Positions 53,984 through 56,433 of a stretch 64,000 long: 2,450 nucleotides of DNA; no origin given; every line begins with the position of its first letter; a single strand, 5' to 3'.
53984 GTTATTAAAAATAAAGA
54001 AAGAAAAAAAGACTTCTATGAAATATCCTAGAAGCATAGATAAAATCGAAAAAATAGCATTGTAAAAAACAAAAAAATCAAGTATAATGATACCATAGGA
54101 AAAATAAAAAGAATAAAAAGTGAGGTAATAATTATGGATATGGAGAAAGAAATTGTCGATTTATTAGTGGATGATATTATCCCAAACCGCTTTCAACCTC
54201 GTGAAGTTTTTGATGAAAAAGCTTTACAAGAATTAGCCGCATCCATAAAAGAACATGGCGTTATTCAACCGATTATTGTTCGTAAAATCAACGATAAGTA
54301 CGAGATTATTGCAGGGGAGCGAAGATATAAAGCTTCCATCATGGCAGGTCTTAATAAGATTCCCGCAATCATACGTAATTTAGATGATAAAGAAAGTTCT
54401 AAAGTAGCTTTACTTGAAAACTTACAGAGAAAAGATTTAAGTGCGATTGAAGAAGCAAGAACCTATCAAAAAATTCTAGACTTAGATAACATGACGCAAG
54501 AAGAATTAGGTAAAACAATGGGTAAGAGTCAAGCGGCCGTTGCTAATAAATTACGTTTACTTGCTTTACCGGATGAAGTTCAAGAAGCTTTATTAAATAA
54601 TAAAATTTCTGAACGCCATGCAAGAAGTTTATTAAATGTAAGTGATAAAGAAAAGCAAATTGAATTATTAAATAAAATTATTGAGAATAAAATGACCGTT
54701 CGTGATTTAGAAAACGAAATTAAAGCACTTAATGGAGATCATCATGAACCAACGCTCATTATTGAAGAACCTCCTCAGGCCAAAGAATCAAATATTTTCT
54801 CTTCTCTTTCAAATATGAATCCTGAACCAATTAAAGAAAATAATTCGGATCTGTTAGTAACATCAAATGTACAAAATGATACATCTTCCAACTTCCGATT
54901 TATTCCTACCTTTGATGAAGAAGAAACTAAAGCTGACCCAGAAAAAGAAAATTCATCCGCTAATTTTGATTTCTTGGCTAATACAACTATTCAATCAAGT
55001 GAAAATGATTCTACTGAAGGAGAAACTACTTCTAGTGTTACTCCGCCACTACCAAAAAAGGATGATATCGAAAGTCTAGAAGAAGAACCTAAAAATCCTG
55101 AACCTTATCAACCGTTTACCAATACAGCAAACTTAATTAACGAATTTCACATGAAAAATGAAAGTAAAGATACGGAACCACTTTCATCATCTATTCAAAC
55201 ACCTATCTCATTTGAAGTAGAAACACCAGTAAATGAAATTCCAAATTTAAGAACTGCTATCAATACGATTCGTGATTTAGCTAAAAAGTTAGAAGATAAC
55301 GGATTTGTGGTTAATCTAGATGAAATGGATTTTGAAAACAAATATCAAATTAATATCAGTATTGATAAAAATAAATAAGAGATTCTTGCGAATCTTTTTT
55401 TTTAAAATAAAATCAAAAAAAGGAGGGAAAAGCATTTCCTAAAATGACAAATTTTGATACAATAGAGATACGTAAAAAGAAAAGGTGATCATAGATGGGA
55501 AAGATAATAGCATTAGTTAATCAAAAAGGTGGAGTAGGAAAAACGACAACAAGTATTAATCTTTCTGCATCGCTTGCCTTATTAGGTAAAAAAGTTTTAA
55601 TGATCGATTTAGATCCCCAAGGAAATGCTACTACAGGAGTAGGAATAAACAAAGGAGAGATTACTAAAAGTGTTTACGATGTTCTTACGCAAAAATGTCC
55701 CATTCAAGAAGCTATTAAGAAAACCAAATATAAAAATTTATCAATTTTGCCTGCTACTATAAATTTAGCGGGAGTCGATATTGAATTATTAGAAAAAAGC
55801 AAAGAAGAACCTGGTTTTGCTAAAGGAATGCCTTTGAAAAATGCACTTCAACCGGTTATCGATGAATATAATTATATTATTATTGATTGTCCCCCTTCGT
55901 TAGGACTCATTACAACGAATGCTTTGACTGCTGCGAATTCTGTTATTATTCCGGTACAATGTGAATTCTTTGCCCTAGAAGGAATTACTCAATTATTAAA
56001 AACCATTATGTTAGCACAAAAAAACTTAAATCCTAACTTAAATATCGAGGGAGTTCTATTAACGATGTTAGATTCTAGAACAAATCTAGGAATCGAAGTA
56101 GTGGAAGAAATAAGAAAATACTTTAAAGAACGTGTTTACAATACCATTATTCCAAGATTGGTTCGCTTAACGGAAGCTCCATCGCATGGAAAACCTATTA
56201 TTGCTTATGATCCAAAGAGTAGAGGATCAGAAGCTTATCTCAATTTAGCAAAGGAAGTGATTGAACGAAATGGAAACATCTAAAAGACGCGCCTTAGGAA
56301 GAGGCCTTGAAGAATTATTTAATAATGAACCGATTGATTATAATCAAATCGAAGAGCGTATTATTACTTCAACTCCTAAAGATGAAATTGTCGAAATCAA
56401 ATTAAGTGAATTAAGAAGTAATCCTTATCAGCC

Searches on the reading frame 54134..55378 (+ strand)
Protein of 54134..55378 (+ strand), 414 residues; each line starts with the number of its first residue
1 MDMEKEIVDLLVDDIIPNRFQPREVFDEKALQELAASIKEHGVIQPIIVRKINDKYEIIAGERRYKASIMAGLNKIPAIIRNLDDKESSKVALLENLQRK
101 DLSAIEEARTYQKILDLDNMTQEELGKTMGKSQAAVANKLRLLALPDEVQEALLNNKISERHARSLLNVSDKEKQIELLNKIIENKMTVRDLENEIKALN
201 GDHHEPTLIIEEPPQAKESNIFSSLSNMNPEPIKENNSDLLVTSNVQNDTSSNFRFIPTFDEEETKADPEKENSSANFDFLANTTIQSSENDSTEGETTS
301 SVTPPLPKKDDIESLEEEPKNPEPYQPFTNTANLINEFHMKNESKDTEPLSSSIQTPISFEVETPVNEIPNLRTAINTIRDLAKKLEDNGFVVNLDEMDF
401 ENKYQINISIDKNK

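Call 7: search_protein_families(library=ncbifam, proteins=[window:54134-55378:+])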
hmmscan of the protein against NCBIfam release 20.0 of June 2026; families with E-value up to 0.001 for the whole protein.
window:54134-55378:+ (414 aa): 8 families
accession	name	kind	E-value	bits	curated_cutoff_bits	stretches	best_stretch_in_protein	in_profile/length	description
TIGR04285.1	nucleoid_noc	exception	2.9e-89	298.8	315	2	6-203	1-198/255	nucleoid occlusion protein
TIGR00180.1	parB_part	domain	1.1e-56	191.6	58.45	1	4-183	2-186/186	ParB/RepB/Spo0J family partition protein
TIGR03734.1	PRTRC_parB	hypoth_equivalog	1.6e-41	142.5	278.6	1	21-199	7-189/555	PRTRC system ParB family protein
TIGR03454.1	partition_RepB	equivalog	8.7e-18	64.8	201.5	1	5-149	62-208/325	plasmid partitioning protein RepB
NF010406.0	PRK13832.1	subfamily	6.3e-15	54.7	640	1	28-167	26-168/578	plasmid partitioning protein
NF010440.0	PRK13866.1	equivalog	1.3e-10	41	522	1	30-109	89-170/336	plasmid partitioning protein RepB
NF010252.0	PRK13698.1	equivalog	1.3e-05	24.3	274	1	23-116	81-172/323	ParB/RepB/Spo0J family plasmid partition protein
NF053625.1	SerKinSerKArch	equivalog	1.5e-05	24.3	380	1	19-83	23-90/244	ADP-dependent L-serine kinase SerK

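Call 17: search_solved_structures(query=window:54134-55378:+, show_alignments=3)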
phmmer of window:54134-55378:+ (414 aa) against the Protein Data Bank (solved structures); distinct sequences matched with E-value up to 0.001: 14.
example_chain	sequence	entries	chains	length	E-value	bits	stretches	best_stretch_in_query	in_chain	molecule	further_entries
7ng0_A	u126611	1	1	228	4.5e-62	213.7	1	6-202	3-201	Nucleoid occlusion protein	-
7nfu_A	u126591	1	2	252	6e-62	213.3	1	5-202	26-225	Nucleoid occlusion protein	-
7ol9_A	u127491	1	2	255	4.8e-56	193.8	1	4-200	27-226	Nucleoid occlusion protein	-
6sdk_A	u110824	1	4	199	5.4e-50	173.9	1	7-200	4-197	Stage 0 sporulation protein J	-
1vz0_A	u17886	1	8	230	5.2e-49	170.7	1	8-193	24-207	Chromosome-partitioning protein Spo0J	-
4umk_A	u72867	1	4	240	2e-48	168.8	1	5-194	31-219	PROBABLE CHROMOSOME-PARTITIONING PROTEIN PARB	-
7bnk_A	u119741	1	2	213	1.6e-45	159.2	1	8-197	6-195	ParB family protein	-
7o0n_A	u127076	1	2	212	9.6e-45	156.6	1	8-197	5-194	ParB family protein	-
7bnr_A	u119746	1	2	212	9.9e-45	156.6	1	8-197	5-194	ParB family protein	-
6t1f_A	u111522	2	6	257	9e-40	140.3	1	17-194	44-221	Chromosome-partitioning protein ParB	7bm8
6y93_A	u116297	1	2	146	4.3e-29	105.2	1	87-200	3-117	Nucleoid occlusion protein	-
6s6h_A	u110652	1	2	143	5.8e-19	71.8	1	90-194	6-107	Chromosome-partitioning protein ParB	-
8qa8_A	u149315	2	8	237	1.3e-13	54.2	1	9-160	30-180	Transcriptional repressor protein KorB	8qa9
1r71_A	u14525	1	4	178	7.1e-05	25.4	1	64-160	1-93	Transcriptional repressor protein korB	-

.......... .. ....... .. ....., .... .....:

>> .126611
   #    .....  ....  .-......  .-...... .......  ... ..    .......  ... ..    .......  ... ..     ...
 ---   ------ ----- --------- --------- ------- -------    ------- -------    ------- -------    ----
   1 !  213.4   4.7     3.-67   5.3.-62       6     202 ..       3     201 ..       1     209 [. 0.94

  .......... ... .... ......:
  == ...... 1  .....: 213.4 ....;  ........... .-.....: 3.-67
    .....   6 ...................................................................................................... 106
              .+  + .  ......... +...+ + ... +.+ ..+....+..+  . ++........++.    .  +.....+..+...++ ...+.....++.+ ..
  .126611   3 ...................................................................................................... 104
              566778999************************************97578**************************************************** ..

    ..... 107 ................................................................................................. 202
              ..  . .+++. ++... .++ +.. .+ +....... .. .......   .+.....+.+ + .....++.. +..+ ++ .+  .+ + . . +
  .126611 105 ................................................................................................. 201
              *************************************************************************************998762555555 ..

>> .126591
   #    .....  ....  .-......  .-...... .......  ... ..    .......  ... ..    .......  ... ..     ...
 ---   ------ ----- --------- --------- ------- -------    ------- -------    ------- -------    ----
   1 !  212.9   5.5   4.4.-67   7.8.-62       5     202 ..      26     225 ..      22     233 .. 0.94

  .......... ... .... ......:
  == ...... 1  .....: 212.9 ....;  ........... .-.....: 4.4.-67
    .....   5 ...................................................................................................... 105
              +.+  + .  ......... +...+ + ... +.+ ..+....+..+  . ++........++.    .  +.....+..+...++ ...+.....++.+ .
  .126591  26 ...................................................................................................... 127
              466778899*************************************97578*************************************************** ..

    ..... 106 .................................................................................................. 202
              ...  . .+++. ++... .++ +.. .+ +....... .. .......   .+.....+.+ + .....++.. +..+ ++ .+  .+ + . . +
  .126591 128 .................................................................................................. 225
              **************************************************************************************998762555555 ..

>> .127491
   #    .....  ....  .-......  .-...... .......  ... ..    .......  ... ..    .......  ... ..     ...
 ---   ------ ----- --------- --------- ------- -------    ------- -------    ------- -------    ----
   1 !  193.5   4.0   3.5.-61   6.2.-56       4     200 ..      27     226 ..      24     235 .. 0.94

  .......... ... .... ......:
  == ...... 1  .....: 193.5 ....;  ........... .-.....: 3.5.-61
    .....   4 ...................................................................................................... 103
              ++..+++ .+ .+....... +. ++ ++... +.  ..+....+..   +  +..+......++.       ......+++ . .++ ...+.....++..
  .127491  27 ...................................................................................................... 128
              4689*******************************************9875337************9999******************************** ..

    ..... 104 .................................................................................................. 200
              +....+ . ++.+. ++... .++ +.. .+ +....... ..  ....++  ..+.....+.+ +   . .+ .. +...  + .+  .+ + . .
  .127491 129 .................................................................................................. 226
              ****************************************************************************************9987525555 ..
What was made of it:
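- On NBS (Noc-binding site): The window protein is Q-K-A-R, aligned to Noc structures (call 17).
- On Noc (nucleoid occlusion protein, TIGR04285): Best solved relatives are Noc (213 bits), ahead of Spo0J (174 bits) (call 17).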

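Call 20: find_encoding_contigs(protein=window:54134-55378:+, flank=10000, max_places=6)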
Protein window:54134-55378:+ (414 aa): 6 contigs read that carry it; 1 place shown.
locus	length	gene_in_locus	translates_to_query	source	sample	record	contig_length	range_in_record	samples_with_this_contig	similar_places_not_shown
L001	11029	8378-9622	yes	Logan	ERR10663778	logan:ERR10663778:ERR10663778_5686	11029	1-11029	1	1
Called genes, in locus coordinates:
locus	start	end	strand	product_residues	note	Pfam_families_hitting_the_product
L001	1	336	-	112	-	?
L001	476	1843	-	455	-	PF11638:DnaA_N, PF01695:IstB_IS21, PF00308:Bac_DnaA, PF13401:AAA_22 (faint), PF08299:Bac_DnaA_C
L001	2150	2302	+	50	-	PF00468:Ribosomal_L34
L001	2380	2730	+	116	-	PF00825:Ribonuclease_P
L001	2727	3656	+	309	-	PF02096:60KD_IMP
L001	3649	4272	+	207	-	PF14804:Jag_N (weak), PF13083:KH_KhpA-B, PF01424:R3H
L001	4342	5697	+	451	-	PF10396:TrmE_N, PF00350:Dynamin_N (faint), PF12631:MnmE_helical, PF00071:Ras (faint), PF01926:MMR_HSR1, PF02421:FeoB_N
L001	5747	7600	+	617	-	PF00890:FAD_binding_2 (faint), PF01134:GIDA, PF21680:GIDA_C_1st, PF13932:SAM_GIDA_C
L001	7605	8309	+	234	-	PF02527:GidB, PF13847:Methyltransf_31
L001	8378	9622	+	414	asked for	PF02195:ParB_N, PF17762:HTH_ParB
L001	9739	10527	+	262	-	PF00142:Fer4_NifH, PF01656:CbiA, PF02374:ArsA_ATPase, PF06564:CBP_BcsQ, PF09140:MipZ, PF10609:ParA, PF13614:AAA_31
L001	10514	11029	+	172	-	?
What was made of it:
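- Tried and rejected: The Noc-like protein worked instead, but only traced the window to an unnamed Logan assembly (call 20).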

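Call 26: find_homologous_proteins(query=window:54134-55378:+, max_evalue=1e-20)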
Query window:54134-55378:+ (414 aa): 8000 proteins with E <= 1e-20 among 8000 candidates; the best 120 are listed.
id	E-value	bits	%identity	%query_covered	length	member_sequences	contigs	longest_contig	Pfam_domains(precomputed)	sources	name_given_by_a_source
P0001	1.3e-255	865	100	100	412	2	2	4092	PF17762.9,PF02195.27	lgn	-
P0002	6.4e-207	705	81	100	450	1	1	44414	PF17762.9,PF02195.27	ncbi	-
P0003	3.4e-135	469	61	100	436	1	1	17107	PF17762.9,PF02195.27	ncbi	-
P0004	1.9e-134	467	56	100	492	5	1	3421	PF17762.9,PF02195.27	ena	-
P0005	3.2e-121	423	55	100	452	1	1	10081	PF17762.9,PF02195.27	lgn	-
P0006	4.9e-121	423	55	100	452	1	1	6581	PF17762.9,PF02195.27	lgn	-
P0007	2.8e-120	420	55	100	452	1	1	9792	PF17762.9,PF02195.27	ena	-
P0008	3.3e-120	420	54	100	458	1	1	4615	PF17762.9,PF02195.27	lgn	-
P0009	8.9e-120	418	54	100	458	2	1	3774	PF17762.9,PF02195.27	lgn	-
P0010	1.5e-119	418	54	100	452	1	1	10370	PF17762.9,PF02195.27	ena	-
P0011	2.7e-117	410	51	100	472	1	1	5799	PF17762.9,PF02195.27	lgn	-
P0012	2.8e-116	407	54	100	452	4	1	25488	PF17762.9,PF02195.27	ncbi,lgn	ncbi:MAG: ParB/RepB/Spo0J family partition protein [Bacilli bacterium]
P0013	2.5e-115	404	67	64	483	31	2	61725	PF17762.9,PF02195.27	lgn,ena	-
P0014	2.0e-114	401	52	100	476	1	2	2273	PF17762.9,PF02195.27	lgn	-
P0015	5.1e-113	396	49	100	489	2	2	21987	PF17762.9,PF02195.27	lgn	-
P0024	5.6e-104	366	52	99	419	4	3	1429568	PF17762.9,PF02195.27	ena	-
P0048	7.6e-102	359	51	99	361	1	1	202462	PF17762.9,PF02195.27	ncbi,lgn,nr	ncbi:MAG: ParB/RepB/Spo0J family partition protein [Bacilli bacterium]|nr:ParB/RepB/Spo0J family par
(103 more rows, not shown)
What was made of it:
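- On Noc (nucleoid occlusion protein, TIGR04285): NCBI names the homologues that carry a source name generic ParB/RepB/Spo0J family partition proteins (call 26).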

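Call 44: find_encoding_contigs(protein=P0002, flank=10000, max_places=1)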
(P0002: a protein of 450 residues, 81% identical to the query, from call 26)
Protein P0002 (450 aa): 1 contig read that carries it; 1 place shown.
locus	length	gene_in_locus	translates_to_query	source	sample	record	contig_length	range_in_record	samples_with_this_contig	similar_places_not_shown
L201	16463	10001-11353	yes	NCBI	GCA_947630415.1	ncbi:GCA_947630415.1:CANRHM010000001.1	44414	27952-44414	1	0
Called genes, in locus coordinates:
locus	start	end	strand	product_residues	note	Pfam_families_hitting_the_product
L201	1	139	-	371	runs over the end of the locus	PF02463:SMC_N, PF13175:AAA_15, PF13476:AAA_23 (faint), PF10088:DUF2326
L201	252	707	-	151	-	PF06338:ComK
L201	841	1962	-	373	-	PF00712:DNA_pol3_beta, PF02767:DNA_pol3_beta_2, PF02768:DNA_pol3_beta_3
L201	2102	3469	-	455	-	PF11638:DnaA_N, PF01695:IstB_IS21, PF00308:Bac_DnaA, PF13401:AAA_22 (faint), PF08299:Bac_DnaA_C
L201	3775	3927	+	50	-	PF00468:Ribosomal_L34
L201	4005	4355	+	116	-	PF00825:Ribonuclease_P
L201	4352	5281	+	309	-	PF02096:60KD_IMP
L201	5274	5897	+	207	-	PF14804:Jag_N (weak), PF13083:KH_KhpA-B, PF01424:R3H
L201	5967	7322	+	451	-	PF10396:TrmE_N, PF00350:Dynamin_N (faint), PF12631:MnmE_helical, PF03193:RsgA_GTPase (faint), PF00071:Ras (faint), PF01926:MMR_HSR1, PF02421:FeoB_N, PF04548:AIG1 (weak)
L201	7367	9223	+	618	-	PF00890:FAD_binding_2 (faint), PF01134:GIDA, PF12831:FAD_oxidored (faint), PF21680:GIDA_C_1st, PF13932:SAM_GIDA_C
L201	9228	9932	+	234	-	PF02527:GidB, PF13847:Methyltransf_31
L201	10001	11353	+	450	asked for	PF02195:ParB_N, PF17762:HTH_ParB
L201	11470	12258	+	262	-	PF00142:Fer4_NifH, PF01656:CbiA, PF02374:ArsA_ATPase, PF06564:CBP_BcsQ, PF09140:MipZ (weak), PF10609:ParA, PF13614:AAA_31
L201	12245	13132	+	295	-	PF02195:ParB_N, PF17762:HTH_ParB, PF23552:ParB_C (weak)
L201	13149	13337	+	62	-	PF06107:DUF951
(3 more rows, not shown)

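Call 45: find_encoding_contigs(protein=P0024, flank=10000, max_places=1)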
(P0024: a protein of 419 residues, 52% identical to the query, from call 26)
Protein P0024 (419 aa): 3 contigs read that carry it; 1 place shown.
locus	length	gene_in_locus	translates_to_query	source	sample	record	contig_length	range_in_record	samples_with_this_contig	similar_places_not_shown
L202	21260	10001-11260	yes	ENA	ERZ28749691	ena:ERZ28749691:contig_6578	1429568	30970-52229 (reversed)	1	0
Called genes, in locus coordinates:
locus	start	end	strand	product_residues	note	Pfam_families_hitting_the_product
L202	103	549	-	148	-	PF06338:ComK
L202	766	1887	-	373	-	PF00712:DNA_pol3_beta, PF02767:DNA_pol3_beta_2, PF02768:DNA_pol3_beta_3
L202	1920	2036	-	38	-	-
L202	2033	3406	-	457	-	PF11638:DnaA_N, PF00308:Bac_DnaA, PF01695:IstB_IS21 (weak), PF00004:AAA (faint), PF13173:AAA_14 (weak), PF08299:Bac_DnaA_C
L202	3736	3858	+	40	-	PF00468:Ribosomal_L34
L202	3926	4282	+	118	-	PF00825:Ribonuclease_P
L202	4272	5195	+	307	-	PF02096:60KD_IMP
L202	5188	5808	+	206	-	PF14804:Jag_N (weak), PF13083:KH_KhpA-B (weak), PF01424:R3H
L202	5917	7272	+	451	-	PF10396:TrmE_N, PF00350:Dynamin_N (faint), PF12631:MnmE_helical, PF03193:RsgA_GTPase (faint), PF01926:MMR_HSR1, PF02421:FeoB_N, PF04548:AIG1 (weak)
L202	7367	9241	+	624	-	PF00890:FAD_binding_2 (faint), PF01134:GIDA, PF07992:Pyr_redox_2 (faint), PF12831:FAD_oxidored (weak), PF21680:GIDA_C_1st, PF13932:SAM_GIDA_C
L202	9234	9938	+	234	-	PF02527:GidB, PF13847:Methyltransf_31 (weak)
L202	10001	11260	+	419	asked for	PF02195:ParB_N, PF17762:HTH_ParB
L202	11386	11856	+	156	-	PF00142:Fer4_NifH, PF01656:CbiA, PF02374:ArsA_ATPase (weak), PF06564:CBP_BcsQ (faint), PF09140:MipZ (weak), PF10609:ParA, PF13614:AAA_31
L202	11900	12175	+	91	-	PF01656:CbiA (weak)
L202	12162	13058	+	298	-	PF02195:ParB_N, PF08535:KorB (faint), PF17762:HTH_ParB, PF01381:HTH_3 (faint)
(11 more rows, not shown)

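Call 46: find_encoding_contigs(protein=P0048, flank=10000, max_places=1)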
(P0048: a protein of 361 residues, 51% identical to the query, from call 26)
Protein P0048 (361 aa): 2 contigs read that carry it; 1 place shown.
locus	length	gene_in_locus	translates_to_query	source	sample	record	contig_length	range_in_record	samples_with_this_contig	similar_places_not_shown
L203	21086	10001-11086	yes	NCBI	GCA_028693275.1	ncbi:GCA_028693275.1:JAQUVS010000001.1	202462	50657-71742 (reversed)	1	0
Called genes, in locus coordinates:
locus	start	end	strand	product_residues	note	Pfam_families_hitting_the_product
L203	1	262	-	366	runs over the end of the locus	PF02463:SMC_N, PF13175:AAA_15 (weak)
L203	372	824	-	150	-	PF06338:ComK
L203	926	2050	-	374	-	PF00712:DNA_pol3_beta, PF02767:DNA_pol3_beta_2 (weak), PF00712:DNA_pol3_beta (weak), PF02767:DNA_pol3_beta_2, PF02768:DNA_pol3_beta_3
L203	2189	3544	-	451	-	PF11638:DnaA_N, PF01695:IstB_IS21 (weak), PF13173:AAA_14 (faint), PF00308:Bac_DnaA, PF08299:Bac_DnaA_C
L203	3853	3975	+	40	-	PF00468:Ribosomal_L34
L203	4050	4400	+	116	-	PF00825:Ribonuclease_P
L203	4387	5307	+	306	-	PF02096:60KD_IMP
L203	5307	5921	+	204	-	PF01424:R3H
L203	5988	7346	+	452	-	PF10396:TrmE_N, PF00350:Dynamin_N (faint), PF12631:MnmE_helical, PF00071:Ras (weak), PF01926:MMR_HSR1, PF02421:FeoB_N, PF08477:Roc (weak)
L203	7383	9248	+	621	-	PF00890:FAD_binding_2 (faint), PF01134:GIDA, PF07992:Pyr_redox_2 (faint), PF12831:FAD_oxidored (weak), PF21680:GIDA_C_1st, PF13932:SAM_GIDA_C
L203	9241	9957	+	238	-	PF02527:GidB, PF13847:Methyltransf_31 (weak)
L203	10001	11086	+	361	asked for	PF02195:ParB_N, PF17762:HTH_ParB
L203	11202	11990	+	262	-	PF00142:Fer4_NifH, PF01656:CbiA, PF02374:ArsA_ATPase (weak), PF06564:CBP_BcsQ, PF09140:MipZ (weak), PF10609:ParA, PF13614:AAA_31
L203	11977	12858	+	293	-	PF02195:ParB_N, PF17762:HTH_ParB, PF01381:HTH_3 (faint)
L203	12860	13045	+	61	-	PF06107:DUF951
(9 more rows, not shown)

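Call 62: search_protein_families(library=pfam, proteins=[window:54134-55378:+])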
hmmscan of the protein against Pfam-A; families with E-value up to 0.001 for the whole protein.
window:54134-55378:+ (414 aa): 3 families
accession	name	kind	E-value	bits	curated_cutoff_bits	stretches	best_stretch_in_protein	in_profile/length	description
PF02195.25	ParB_N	-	2e-35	121.1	26.3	1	6-98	2-95/95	ParB N-terminal domain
PF17762.8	HTH_ParB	-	3.2e-34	117.6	22.6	1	100-199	1-100/102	ParB HTH domain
PF08535.16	KorB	-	0.00041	20.7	22.3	0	118-158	2-42/89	KorB domain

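Call 77: predict_structure(alignment_id=A1)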
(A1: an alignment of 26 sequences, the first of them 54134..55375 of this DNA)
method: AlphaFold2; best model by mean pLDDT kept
length: 414 residues; sequences in the alignment: 26
mean_pLDDT: 70.5   pTM: 0.45
mean pLDDT of the five models: 70.5, 69.9, 68.9, 68.3, 66.6
residues with pLDDT >= 90: 135; 70-90: 111; 50-70: 34; < 50: 134
segments of 3 or more residues with pLDDT < 50: 207-209, 215-256, 261-279, 281-306, 308-321, 345-367
pLDDT, mean of each block of 10 residues (from residue 1): 69 88 76 91 88 89 90 91 85 85 90 87 90 93 95 94 94 94 94 91 55 46 40 38 32 46 40 40 41 37 41 42 56 78 49 37 47 87 90 89 88 74
secondary structure, 60 per line:
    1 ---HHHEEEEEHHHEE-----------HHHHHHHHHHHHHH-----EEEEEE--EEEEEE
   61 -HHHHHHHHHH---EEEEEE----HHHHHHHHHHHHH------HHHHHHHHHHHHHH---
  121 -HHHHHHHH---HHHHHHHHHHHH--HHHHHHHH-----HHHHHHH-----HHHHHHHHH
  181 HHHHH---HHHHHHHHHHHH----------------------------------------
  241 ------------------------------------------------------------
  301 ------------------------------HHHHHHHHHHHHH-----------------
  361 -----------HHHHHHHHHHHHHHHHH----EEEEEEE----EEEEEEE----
elements in order: E7-11 H28-41 E47-52 E55-60 H62-71 E75-80 H85-97 H104-117 H122-129 H133-144 H147-154 H160-166 H172-185 H189-200 H331-343 H372-388 E393-399 E404-410
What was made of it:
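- On ParB-family CTP clamp: The AF2 model has pLDDT 85-95 over most of residues 10-200 (call 77).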

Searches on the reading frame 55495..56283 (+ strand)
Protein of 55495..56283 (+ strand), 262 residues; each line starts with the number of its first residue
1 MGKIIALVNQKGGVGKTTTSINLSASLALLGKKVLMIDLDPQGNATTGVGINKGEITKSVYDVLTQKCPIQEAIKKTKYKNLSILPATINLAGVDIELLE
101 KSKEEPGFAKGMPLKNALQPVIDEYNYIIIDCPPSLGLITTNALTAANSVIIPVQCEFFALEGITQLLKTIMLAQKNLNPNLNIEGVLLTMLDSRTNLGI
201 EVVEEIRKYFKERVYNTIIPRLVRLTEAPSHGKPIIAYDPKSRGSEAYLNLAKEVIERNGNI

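Call 7: search_protein_families(library=ncbifam, proteins=[window:55495-56283:+])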
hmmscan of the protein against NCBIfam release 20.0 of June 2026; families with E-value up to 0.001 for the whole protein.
window:55495-56283:+ (262 aa): 28 families (the best 25 are shown)
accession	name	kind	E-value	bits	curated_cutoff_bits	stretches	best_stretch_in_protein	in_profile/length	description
TIGR03453.1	partition_RepA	equivalog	2.9e-34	118.5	348.45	1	3-217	105-332/387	plasmid partitioning protein RepA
TIGR01969.1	minD_arch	subfamily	1.2e-32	113.1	201.75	1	4-257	2-232/251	cell division ATPase MinD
NF041283.1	PrgP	equivalog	1.3e-32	113.3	400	1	1-227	1-230/297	ParA superfamily DNA segregation protein PrgP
NF041546.1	ParA_partition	equivalog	6.7e-32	110.7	180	2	4-61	1-59/203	ParA family partition ATPase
TIGR01968.1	minD_bact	equivalog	1.5e-24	86.8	212.9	1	3-256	2-237/261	septum site-determining protein MinD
NF010443.0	PRK13869.1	subfamily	3.7e-23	82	446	1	3-169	122-296/405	plasmid-partitioning protein RepA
NF010259.0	PRK13705.1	equivalog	8.6e-21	74.3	725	1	3-174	107-284/388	plasmid-partitioning protein SopA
TIGR03371.1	cellulose_yhjQ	equivalog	3.1e-17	62.9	157.85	2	3-43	2-42/246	cellulose biosynthesis protein BcsQ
TIGR01287.1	nifH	equivalog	3.1e-14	53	394.35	2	9-69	6-64/275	nitrogenase iron protein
TIGR01007.1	eps_fam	subfamily_domain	1.2e-12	47.8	108.05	1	3-147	18-149/204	polysaccharide biosynthesis tyrosine autokinase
NF009701.0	PRK13230.1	subfamily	1.3e-12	47.4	350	1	8-74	6-70/291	nitrogenase reductase-like protein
NF033200.1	F430_CfbC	exception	1.5e-12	47.4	402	1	5-82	3-78/260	Ni-sirohydrochlorin a,c-diamide reductive cyclase ATP-dependent reductase subunit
TIGR03018.1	pepcterm_TyrKin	hypoth_equivalog_domain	1.3e-10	41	230.65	1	5-171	38-196/207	XrtA-associated tyrosine autokinase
TIGR01281.1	DPOR_bchL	equivalog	1.3e-09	37.8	345.15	1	8-68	5-62/268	ferredoxin:protochlorophyllide reductase (ATP-dependent) iron-sulfur ATP-binding protein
NF008079.0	PRK10818.1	equivalog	1.8e-09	37.3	508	1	1-171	1-160/270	septum site-determining protein MinD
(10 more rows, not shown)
